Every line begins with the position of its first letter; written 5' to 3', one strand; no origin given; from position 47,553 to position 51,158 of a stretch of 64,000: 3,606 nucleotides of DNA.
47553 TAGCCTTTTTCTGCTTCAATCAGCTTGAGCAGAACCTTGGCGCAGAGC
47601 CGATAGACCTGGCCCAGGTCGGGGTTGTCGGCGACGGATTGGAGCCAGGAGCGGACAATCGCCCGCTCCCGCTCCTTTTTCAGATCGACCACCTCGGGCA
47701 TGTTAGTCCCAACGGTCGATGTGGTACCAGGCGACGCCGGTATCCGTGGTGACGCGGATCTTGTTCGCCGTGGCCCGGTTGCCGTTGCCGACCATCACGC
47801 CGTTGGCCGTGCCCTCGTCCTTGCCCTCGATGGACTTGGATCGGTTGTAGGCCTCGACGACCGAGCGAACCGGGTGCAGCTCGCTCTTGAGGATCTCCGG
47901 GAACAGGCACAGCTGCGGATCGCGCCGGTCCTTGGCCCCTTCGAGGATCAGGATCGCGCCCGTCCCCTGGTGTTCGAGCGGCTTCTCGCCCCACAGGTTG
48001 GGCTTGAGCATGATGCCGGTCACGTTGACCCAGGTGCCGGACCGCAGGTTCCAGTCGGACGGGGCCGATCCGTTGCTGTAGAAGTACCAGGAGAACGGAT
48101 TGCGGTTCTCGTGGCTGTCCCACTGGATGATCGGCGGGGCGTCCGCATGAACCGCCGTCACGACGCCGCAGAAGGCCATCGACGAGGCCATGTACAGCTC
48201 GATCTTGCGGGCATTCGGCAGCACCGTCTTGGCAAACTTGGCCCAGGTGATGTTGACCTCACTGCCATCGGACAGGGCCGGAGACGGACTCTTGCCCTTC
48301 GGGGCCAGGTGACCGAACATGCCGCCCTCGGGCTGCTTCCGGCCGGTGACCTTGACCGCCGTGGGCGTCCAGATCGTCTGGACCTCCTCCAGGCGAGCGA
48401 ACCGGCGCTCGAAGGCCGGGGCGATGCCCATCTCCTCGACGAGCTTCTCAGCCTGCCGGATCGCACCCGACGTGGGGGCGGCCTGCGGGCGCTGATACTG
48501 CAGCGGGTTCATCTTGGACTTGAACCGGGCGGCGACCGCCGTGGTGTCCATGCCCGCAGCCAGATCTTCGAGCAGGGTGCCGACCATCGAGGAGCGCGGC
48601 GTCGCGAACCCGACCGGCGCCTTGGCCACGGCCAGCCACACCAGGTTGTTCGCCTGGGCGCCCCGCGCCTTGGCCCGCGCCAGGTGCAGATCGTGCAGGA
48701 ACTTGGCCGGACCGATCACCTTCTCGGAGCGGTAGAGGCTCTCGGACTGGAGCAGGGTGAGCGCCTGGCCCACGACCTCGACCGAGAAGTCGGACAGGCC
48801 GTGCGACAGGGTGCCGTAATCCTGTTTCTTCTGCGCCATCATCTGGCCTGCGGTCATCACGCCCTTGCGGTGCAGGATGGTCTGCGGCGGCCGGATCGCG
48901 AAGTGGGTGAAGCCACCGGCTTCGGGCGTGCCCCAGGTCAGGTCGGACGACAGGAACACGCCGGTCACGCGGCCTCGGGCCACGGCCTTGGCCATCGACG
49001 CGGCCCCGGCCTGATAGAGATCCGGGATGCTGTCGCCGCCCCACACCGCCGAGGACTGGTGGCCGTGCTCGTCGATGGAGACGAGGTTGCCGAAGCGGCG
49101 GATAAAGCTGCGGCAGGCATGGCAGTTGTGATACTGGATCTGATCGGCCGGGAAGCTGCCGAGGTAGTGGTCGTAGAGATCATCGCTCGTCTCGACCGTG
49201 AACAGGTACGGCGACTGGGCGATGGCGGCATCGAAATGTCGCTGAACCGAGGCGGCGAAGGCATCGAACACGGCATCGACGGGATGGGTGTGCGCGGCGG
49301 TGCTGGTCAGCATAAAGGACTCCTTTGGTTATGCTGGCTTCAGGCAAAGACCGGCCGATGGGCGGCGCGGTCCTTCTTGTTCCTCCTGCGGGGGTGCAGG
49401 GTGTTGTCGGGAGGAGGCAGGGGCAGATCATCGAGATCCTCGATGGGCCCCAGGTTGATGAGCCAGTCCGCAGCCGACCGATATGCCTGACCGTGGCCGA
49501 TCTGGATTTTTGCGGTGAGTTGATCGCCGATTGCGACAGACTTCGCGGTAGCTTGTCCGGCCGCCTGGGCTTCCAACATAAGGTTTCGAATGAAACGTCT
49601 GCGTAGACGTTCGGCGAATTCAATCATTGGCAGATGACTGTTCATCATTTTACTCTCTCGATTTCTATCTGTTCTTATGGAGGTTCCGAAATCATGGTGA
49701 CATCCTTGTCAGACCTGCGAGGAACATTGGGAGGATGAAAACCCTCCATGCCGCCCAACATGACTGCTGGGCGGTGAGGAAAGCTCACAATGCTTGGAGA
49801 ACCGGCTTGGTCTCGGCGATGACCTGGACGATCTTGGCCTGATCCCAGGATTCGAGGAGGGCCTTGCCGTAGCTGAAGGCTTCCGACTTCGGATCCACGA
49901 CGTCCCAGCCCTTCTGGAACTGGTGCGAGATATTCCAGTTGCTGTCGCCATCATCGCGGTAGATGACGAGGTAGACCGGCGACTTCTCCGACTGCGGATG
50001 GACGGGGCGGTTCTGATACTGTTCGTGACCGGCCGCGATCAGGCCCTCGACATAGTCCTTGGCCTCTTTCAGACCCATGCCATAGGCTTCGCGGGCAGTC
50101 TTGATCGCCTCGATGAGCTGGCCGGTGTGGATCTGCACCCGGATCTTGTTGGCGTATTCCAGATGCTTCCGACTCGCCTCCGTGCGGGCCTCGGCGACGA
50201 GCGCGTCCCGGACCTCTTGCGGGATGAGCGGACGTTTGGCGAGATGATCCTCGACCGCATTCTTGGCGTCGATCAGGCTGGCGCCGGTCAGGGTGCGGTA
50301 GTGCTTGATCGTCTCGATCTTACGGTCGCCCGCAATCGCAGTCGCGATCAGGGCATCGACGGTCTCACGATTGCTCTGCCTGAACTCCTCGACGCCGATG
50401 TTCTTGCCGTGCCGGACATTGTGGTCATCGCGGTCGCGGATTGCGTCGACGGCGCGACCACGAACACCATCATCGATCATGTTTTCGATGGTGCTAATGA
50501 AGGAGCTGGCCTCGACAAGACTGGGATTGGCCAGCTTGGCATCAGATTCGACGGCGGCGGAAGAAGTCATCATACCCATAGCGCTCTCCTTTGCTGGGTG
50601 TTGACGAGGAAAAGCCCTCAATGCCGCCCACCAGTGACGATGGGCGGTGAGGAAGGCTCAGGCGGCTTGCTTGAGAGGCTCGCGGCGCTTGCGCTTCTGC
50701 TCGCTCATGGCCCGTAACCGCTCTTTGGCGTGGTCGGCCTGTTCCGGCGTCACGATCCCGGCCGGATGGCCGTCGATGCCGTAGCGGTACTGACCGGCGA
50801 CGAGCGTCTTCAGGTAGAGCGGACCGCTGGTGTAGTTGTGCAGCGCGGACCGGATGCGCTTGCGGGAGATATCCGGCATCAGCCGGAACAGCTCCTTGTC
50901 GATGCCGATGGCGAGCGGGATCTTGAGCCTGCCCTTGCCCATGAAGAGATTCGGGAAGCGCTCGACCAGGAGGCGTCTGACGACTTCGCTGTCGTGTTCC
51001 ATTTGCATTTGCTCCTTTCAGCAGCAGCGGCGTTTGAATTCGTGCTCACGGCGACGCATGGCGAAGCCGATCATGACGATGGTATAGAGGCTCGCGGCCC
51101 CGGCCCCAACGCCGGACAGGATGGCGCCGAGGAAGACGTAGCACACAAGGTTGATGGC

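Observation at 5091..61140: Genome-wide intergenic motif network (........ octamer / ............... / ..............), about 30 copies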

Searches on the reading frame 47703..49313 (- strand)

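Call 12: search_protein_families(library=phrogs, proteins=[window:47703-49313:-], max_evalue=0.00001)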
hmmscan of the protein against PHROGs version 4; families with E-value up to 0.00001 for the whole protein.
window:47703-49313:- (536 aa): 4 families
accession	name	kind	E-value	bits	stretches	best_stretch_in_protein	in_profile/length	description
phrog_1735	-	unknown function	9.9e-117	392.5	2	16-414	4-407/673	-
phrog_23228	-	unknown function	1.3e-16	61.4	1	240-412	39-203/472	-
phrog_25920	-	unknown function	6.9e-08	34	1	15-122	3-114/173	-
phrog_21434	-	unknown function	8.4e-08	33.6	1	16-91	4-83/93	-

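Call 38: search_protein_families(library=pfam, proteins=[window:47703-49313:-], max_evalue=0.01)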
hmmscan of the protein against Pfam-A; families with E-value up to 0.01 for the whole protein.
window:47703-49313:- (536 aa): 0 families

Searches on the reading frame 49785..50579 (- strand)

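Call 38: search_protein_families(library=pfam, proteins=[window:49785-50579:-], max_evalue=0.01)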
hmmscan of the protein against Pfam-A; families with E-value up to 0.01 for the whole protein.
window:49785-50579:- (264 aa): 2 families
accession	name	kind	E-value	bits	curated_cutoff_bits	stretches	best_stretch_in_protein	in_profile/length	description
PF00542.24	Ribosomal_L12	-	8.8e-14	52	25.9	2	156-180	13-37/67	Ribosomal protein L7/L12 C-terminal domain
PF10044.14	LIN52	-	0.0048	18.1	22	0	148-179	54-86/93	Retinal tissue protein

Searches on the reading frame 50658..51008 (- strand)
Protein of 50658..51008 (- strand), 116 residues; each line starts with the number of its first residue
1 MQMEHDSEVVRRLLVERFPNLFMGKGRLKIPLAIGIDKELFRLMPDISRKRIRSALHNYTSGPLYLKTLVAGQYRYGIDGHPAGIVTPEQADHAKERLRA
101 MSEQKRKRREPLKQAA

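Call 13: search_protein_families(library=pfam, proteins=[window:50658-51008:-], max_evalue=0.01)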
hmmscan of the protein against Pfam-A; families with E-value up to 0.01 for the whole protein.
window:50658-51008:- (116 aa): 1 family
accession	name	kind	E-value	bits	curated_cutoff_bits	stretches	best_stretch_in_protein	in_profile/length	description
PF04352.18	ProQ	-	1.1e-24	87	27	1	10-110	7-108/109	ProQ/FINO family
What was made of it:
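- A ProQ/FinO-domain protein is encoded at 50658-51008 (call 13).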
